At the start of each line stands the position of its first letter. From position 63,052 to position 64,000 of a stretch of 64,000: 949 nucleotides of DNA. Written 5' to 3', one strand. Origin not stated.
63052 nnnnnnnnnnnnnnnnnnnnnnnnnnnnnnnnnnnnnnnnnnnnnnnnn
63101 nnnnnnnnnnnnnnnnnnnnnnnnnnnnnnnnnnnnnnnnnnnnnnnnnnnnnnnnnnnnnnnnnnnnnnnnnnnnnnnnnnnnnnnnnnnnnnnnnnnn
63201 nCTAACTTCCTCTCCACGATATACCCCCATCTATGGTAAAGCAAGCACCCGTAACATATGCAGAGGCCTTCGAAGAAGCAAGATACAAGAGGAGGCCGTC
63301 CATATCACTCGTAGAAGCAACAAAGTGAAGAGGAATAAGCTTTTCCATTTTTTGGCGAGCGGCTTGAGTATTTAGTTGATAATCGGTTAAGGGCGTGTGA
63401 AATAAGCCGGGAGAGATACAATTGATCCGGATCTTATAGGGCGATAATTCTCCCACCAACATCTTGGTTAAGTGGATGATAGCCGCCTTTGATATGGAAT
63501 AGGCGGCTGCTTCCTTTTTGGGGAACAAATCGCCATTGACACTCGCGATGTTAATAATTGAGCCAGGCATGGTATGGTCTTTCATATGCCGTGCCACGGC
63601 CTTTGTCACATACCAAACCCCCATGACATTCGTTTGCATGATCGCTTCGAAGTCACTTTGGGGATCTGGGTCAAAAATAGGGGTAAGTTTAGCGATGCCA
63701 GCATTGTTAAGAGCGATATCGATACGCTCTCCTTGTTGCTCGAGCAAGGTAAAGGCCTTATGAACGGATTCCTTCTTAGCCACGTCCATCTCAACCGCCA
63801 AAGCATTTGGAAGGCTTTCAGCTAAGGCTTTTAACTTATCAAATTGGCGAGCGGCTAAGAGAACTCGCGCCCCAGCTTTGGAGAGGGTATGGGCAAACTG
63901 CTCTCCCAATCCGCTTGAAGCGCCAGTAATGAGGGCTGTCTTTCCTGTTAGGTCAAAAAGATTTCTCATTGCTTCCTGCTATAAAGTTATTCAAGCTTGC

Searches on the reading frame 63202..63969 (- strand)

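Call 17: search_protein_families(library=pfam, proteins=[window:63202-63969:-], max_evalue=0.01)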
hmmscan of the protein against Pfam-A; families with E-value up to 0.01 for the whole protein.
window:63202-63969:- (255 aa): 6 families
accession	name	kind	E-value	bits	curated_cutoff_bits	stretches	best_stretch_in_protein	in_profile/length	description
PF13561.12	adh_short_C2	-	1.6e-52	178.9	27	1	16-250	1-235/236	Enoyl-(Acyl carrier protein) reductase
PF00106.31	adh_short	-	6.2e-49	166.6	26.6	1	10-198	1-190/195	short chain dehydrogenase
PF08659.16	KR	-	2.3e-11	44.4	22.6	1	11-138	2-137/180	KR domain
PF23441.1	SDR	-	1.2e-05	25.3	27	1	7-250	5-255/258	SDR-like rossmann domain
PF01370.27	Epimerase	-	0.00038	20.4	20.9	1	12-169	1-154/240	NAD dependent epimerase/dehydratase family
PF13460.12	NAD_binding_10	-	0.0017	18.7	27.2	1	16-74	1-59/184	NAD(P)H-binding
